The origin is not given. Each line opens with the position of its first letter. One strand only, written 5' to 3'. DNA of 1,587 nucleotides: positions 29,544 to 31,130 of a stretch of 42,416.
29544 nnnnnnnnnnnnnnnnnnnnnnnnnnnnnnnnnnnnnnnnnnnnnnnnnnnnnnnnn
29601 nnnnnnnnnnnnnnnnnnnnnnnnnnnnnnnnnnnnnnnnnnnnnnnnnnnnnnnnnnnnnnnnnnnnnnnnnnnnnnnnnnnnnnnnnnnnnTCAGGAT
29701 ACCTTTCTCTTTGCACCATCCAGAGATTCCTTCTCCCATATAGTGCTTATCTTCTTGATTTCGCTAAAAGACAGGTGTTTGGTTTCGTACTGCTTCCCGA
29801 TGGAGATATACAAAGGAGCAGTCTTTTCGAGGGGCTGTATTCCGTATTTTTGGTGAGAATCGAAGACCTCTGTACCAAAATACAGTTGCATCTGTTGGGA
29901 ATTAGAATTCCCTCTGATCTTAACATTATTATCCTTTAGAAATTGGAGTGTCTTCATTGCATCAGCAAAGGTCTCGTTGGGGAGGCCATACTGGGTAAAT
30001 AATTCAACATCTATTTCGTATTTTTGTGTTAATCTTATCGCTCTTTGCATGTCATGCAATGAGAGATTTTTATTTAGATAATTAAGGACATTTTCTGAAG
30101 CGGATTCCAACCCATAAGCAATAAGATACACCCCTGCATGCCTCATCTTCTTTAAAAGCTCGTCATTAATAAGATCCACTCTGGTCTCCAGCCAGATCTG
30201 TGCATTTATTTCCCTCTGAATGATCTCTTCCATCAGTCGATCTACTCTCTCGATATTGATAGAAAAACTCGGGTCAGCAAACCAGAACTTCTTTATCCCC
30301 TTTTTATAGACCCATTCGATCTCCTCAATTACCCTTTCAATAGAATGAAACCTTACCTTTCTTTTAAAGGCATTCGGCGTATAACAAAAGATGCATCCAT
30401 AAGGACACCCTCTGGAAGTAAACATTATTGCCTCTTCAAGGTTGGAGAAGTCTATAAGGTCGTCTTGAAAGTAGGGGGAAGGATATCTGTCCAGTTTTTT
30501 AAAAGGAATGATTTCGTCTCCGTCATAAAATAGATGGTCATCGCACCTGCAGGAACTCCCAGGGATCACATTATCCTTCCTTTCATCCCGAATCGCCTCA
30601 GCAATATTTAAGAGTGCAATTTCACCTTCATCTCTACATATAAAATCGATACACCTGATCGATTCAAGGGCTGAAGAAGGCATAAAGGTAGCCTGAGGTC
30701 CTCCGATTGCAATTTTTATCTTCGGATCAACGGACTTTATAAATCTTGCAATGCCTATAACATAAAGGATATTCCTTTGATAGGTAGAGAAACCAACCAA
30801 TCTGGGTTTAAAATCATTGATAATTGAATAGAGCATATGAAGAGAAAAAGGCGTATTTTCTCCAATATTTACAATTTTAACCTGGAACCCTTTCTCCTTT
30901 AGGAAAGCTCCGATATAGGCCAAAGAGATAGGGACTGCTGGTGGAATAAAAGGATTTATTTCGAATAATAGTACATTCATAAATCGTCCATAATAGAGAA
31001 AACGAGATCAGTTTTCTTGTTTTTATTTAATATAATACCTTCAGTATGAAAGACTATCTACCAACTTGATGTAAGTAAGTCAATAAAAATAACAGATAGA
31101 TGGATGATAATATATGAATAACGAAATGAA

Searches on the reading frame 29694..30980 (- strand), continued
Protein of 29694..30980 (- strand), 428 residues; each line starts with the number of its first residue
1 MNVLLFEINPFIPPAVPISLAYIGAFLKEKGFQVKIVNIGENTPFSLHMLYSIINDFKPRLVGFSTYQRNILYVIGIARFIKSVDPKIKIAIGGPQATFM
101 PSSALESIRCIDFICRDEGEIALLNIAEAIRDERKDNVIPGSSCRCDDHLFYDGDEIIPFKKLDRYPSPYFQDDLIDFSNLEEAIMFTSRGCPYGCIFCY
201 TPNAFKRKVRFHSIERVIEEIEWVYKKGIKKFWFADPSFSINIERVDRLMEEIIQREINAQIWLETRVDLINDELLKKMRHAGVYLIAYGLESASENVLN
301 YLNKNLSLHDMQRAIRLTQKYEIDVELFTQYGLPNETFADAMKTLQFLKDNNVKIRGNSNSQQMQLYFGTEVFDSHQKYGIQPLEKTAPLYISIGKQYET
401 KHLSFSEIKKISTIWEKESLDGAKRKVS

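Call 11: find_encoding_contigs(protein=P0087, flank=8000, max_places=3)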
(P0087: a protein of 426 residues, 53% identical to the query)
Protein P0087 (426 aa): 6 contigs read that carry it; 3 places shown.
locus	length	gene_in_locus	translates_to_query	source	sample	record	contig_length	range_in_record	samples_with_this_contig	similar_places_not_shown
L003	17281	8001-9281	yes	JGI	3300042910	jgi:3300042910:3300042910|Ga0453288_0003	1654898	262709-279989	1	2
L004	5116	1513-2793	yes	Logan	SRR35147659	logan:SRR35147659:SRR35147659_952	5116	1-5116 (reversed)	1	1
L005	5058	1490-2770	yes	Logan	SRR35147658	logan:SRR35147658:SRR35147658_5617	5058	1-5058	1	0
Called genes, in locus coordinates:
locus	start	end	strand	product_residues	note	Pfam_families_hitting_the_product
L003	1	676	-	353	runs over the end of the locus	PF01137:RTC, PF05189:RTC_insert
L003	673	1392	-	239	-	PF02633:Creatininase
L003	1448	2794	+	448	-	PF00919:UPF0004, PF04055:Radical_SAM, PF01938:TRAM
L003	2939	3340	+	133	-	-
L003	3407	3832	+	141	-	PF26390:MamS_MamX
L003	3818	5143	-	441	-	PF00072:Response_reg, PF00158:Sigma54_activat, PF01078:Mg_chelatase (faint), PF14532:Sigma54_activ_2, PF00004:AAA (weak), PF07728:AAA_5, PF25601:AAA_lid_14, PF02954:HTH_8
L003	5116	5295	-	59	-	PF02518:HATPase_c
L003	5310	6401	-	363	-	PF00512:HisKA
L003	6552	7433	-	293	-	PF01650:Peptidase_C13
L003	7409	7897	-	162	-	PF14792:DNA_pol_B_palm (weak), PF14791:DNA_pol_B_thumb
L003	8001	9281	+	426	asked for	PF02310:B12-binding, PF04055:Radical_SAM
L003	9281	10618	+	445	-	PF13176:TPR_7 (faint), PF12895:ANAPC3 (faint), PF13174:TPR_6 (faint), PF13374:TPR_10 (faint), PF13424:TPR_12 (weak), PF00515:TPR_1, PF07719:TPR_2 (weak), PF13181:TPR_8 (weak), +3 more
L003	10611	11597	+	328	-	PF13192:Thioredoxin_3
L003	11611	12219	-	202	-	PF03358:FMN_red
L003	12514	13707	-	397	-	PF11845:Tll0287-like, PF00990:GGDEF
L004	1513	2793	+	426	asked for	PF02310:B12-binding, PF04055:Radical_SAM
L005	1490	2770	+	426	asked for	PF02310:B12-binding, PF04055:Radical_SAM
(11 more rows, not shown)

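Call 15: find_related_loci(query=A1, collection=genome_contigs, flank=10000)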
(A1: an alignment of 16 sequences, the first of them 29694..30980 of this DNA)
Query A1 (428 aa) in genome_contigs; peptide patterns used: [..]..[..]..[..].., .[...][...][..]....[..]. (x = any residue, [..] = any of these).
154 stretches matched a pattern; 147 encode a relative of the query (tblastn E <= 1e-3); the best 80 are kept; 80 distinct loci.
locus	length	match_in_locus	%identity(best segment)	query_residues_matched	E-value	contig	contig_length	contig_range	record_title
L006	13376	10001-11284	88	1-428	0e+0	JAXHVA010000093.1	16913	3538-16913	MAG: Thermodesulfobacteriota bacterium isolate MAG65_tar_biofilm MAG65_93, whole genome shotgun sequence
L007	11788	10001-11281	76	2-428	0e+0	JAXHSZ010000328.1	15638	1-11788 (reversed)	MAG: Thermodesulfobacteriota bacterium isolate MAG11_tar_biofilm MAG11_328, whole genome shotgun sequence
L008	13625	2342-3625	74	1-428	0e+0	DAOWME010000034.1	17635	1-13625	MAG TPA_asm: Deltaproteobacteria bacterium isolate CSMAG_2994 CSMAG_2994_k141_171244_length_17635_cov_59.1829, whole gen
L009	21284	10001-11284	76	1-428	0e+0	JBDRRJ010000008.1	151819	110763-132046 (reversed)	MAG: Pseudomonadota bacterium isolate MEGAHIT-group-2.91 k141_1087790, whole genome shotgun sequence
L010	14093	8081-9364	74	1-428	0e+0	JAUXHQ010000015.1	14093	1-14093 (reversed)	MAG: Deltaproteobacteria bacterium isolate CSMAG_2959 CSMAG_2959_k119_943233_length_14093_cov_7.9900, whole genome shotg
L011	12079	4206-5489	75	1-428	0e+0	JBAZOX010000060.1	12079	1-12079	MAG: Desulfobacteria bacterium isolate SO_2017_SWC_16 scaffold_4579_c1_LP-4_2017, whole genome shotgun sequence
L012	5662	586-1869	75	1-428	0e+0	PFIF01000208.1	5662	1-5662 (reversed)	MAG: Deltaproteobacteria bacterium CG_4_8_14_3_um_filter_43_13 CG_4_8_14_3_um_filter_scaffold_7867_c, whole genome shotg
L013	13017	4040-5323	75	1-428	0e+0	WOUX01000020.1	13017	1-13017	MAG: bacterium isolate X2_MetaBAT.32 scaffold_1328, whole genome shotgun sequence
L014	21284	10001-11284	75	1-428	0e+0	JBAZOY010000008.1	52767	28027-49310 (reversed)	MAG: Syntrophales bacterium isolate SO_2017_SWC_17 scaffold_590_c1_LP-4_2017, whole genome shotgun sequence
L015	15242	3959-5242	75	1-428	0e+0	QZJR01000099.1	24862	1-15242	MAG: Deltaproteobacteria bacterium isolate SURF_34 Ga0104751_1002985, whole genome shotgun sequence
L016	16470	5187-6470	74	1-428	0e+0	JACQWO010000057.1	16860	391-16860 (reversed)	MAG: Desulfobacterales bacterium isolate NC_groundwater_1491_Pr4_B-0.1um_43_5 SR1-18-B1_scaffold_339942, whole genome sh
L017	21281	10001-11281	64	1-428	0e+0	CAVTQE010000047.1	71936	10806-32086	MAG: uncultured delta proteobacterium isolate MFD00709.bin.2.91 genome assembly, contig: contig_72302, whole genome shot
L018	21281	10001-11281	62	1-428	0e+0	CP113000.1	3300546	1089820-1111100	MAG: Thermodesulfobacteriota bacterium isolate ORM2a chromosome, complete genome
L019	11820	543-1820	56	1-428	7e-164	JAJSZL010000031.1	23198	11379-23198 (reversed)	MAG: Candidatus Desulfofervidaceae bacterium isolate PB11946FWG155 FWG155_Desulfofervidaceae_contig031_0023198bp, whole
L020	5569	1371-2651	55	1-428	9e-163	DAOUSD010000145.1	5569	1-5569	MAG TPA_asm: Deltaproteobacteria bacterium isolate CSMAG_537 CSMAG_537_k127_206632_length_5569_cov_80.0000, whole genome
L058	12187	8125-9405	53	1-428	9e-154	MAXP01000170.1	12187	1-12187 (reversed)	MAG: Desulfobacterales bacterium C00003060 5datasets_contig_30923, whole genome shotgun sequence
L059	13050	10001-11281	52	1-428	4e-153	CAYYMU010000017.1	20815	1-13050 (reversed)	MAG TPA_asm: uncultured Desulfobacteraceae bacterium isolate binchicken_co243_228 genome assembly, contig: NODE_1953_len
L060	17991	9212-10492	53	1-428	2e-153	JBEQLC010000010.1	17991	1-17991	MAG: Desulfobacteria bacterium isolate Y21TTR20magb13s NODE_10_length_17991_cov_3.306408, whole genome shotgun sequence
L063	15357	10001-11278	52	1-428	6e-153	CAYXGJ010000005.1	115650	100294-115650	MAG TPA_asm: uncultured Thermodesulfatator sp. isolate SRP104967_co1_29 genome assembly, contig: NODE_27_length_115650_c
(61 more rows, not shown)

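Call 28: search_solved_structures(query=A1, max_evalue=0.001)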
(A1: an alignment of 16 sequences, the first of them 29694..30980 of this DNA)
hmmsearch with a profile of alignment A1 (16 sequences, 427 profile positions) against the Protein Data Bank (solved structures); distinct sequences matched with E-value up to 0.001: 11.
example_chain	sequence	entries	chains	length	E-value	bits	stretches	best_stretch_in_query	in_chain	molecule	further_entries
9n1b_A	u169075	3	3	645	1.1e-23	86.8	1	48-246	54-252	Radical SAM protein | Radical SAM enzyme CysS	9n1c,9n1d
6fd2_B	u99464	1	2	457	1.5e-22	83.1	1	187-350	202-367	Putative apramycin biosynthetic oxidoreductase 4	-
7kdx_A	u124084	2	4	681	5.5e-22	81.3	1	57-241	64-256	Methyltransferase TokK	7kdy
9ccb_A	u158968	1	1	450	7.8e-20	74.2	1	91-347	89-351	Radical SAM core domain-containing protein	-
6wte_A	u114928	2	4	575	2.9e-19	72.3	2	3-152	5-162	B12-binding domain-containing protein | Tryptophan-C2-methyltransferase containing B12-binding domain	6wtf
5ul2_A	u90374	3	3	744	5.5e-19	71.4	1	5-347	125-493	OxsB protein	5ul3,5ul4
2qgq_A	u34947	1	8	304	1.4e-07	33.8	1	187-349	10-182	Protein TM_1862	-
4jc0_A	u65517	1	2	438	1.7e-07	33.5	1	178-349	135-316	Ribosomal protein S12 methylthiotransferase RimO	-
6ia8_A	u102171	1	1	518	9.6e-05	24.5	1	232-338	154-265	Histone acetyltransferase, ELP3 family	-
6iad_A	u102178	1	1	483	9.9e-05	24.4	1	232-338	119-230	Histone acetyltransferase, ELP3 family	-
6iaz_A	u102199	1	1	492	9.9e-05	24.4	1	232-338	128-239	Histone acetyltransferase, ELP3 family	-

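Call 34: search_protein_families(library=pfam, proteins=[L058:11094-11792:+, L058:5694-7349:-, L058:4419-5483:-, L060:12893-13918:+, L060:3783-5309:-, L063:12611-13594:+, L020:4690-5412:-, L059:6777-9458:+, L001:10829-11626:+, L014:17382-19457:+], max_evalue=0.00001)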
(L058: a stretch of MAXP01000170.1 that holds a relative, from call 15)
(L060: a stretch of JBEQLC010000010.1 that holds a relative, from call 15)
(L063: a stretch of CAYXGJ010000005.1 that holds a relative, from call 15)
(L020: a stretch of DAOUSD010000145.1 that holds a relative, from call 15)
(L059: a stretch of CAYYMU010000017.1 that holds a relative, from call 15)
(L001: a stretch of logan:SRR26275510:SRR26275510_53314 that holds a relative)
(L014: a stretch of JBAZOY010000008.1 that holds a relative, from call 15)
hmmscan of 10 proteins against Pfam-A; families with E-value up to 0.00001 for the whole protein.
L058:11094-11792:+ (233 aa): 4 families
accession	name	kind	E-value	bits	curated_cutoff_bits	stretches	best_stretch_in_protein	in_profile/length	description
PF14622.11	Ribonucleas_3_3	-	6.1e-37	127.1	35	1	19-148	1-125/128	Ribonuclease-III-like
PF00636.31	Ribonuclease_3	-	4.8e-25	88.7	27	1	45-135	1-102/102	Ribonuclease III domain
PF00035.32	dsrm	-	1.9e-15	57.6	23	1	164-228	2-65/66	Double-stranded RNA binding motif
PF22935.1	RM44_endonuclase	-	9.1e-07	29.5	27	1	5-129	5-138/139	Large ribosomal subunit protein mL44, endonuclease domain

L058:5694-7349:- (552 aa): 3 families
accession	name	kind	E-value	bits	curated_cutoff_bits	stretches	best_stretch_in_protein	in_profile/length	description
PF13549.11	ATP-grasp_5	-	1.6e-84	283.1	27.6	1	329-550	2-221/221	ATP-grasp domain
PF13607.11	Succ_CoA_lig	-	2.7e-47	160.4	27.4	1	17-143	12-138/138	Succinyl-CoA ligase like flavodoxin domain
PF19045.5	Ligase_CoA_2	-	2.8e-19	70.2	23.7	1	154-295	1-147/162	Ligase-CoA domain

L058:4419-5483:- (355 aa): 2 families
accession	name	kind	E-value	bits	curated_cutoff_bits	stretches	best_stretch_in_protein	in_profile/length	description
PF07085.17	DRTGG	-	9.1e-29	99.8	25.2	1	213-317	1-103/105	DRTGG domain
PF13500.12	AAA_26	-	9.7e-16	58.6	27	1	4-205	3-193/198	AAA domain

L060:12893-13918:+ (342 aa): 2 families
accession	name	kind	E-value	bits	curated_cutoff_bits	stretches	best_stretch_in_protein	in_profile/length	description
PF04055.27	Radical_SAM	-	9.3e-20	71.9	29.5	1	14-178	4-162/166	Radical SAM superfamily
PF16199.10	Radical_SAM_C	-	2.5e-19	69.6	31.9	1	187-272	1-83/85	Radical_SAM C-terminal domain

L060:3783-5309:- (509 aa): 1 family
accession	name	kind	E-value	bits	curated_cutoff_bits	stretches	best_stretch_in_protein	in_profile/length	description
PF02646.22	RmuC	-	3.3e-102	342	26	1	185-474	2-289/291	RmuC family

L063:12611-13594:+ (328 aa): 2 families
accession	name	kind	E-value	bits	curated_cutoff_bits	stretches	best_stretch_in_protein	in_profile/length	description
PF13192.12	Thioredoxin_3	-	4.6e-12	46.2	24.8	1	114-184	1-68/76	Thioredoxin domain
PF13646.12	HEAT_2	-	8.4e-06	26.4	27.7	0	267-323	4-60/88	HEAT repeats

L020:4690-5412:- (241 aa): 0 families

L059:6777-9458:+ (894 aa): 2 families
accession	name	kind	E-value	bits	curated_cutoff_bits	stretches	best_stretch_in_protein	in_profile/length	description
PF00330.25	Aconitase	-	2.6e-161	538.2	28.7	1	74-565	9-463/463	Aconitase family (aconitate hydratase)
PF00694.25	Aconitase_C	-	6.3e-44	149.9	22.8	1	695-821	3-129/131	Aconitase C-terminal domain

L001:10829-11626:+ (266 aa): 5 families
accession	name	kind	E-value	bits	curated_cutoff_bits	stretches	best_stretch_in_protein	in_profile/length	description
PF01946.23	Thi4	-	5.8e-81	271.6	26.2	1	14-244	1-235/235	Thi4 family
PF12831.13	FAD_oxidored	-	1.3e-09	38.3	27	1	32-174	1-145/416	FAD dependent oxidoreductase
PF00890.30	FAD_binding_2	-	1.5e-07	31.5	20.4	0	32-68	1-37/414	FAD binding domain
PF13450.12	NAD_binding_8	-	3.7e-07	30.8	21.9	1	35-67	1-33/68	NAD(P)-binding Rossmann-like domain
PF01266.30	DAO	-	4.4e-06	26.9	27.9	0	32-68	1-37/353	FAD dependent oxidoreductase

L014:17382-19457:+ (692 aa): 6 families
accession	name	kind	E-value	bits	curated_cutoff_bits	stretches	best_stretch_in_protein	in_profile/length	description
PF00009.33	GTP_EFTU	-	1.9e-48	165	26.5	1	7-278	1-188/188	Elongation factor Tu GTP binding domain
PF03764.24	EFG_IV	-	1.1e-45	154.7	24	1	476-594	1-120/121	Elongation factor G, domain IV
PF00679.30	EFG_C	-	6.6e-31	106.6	27.9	1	598-683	2-88/89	Elongation factor G C-terminus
PF14492.12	EFG_III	-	6.7e-28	97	27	1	405-474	5-74/75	Elongation Factor G, domain III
PF22042.2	EF-G_D2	-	1.1e-17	64.4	27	1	306-389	1-83/84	Elongation factor G domain 2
PF03144.31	GTP_EFTU_D2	-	5.3e-09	36.8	30.3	1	321-388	1-73/73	Elongation factor Tu domain 2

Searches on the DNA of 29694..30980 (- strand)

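Call 55: search_rna_families(sources=[L006, L086, L087, L088, L089, L090, L091, L092, L093, L094, L097, L098, L099], threshold=gathering)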
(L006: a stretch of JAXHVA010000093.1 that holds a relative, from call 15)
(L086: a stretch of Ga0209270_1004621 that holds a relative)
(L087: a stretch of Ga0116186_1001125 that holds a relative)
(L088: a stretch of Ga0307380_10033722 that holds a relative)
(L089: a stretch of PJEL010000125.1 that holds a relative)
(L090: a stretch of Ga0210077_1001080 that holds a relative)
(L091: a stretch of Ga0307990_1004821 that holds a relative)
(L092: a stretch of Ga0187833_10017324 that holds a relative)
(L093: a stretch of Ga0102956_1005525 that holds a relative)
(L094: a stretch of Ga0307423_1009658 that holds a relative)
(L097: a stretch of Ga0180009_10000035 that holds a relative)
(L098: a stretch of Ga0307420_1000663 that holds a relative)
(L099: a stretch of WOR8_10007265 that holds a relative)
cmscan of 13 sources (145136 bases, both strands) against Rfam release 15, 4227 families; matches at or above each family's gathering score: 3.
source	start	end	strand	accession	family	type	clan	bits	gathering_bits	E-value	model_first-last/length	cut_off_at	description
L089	1639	1972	+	RF01766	cspA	Cis-reg; thermoregulator;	-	79.6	78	5.1e-18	1-428/428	no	cspA thermoregulator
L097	18928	19021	-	RF01852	tRNA-Sec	Gene; tRNA;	CL00001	76.9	47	1.1e-13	1-91/91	no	Selenocysteine transfer RNA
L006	9445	9532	-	RF01051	c-di-GMP-I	Cis-reg; riboswitch;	CL00126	71.6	35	1.1e-11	1-87/87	no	c-di-GMP-I riboswitch aptamer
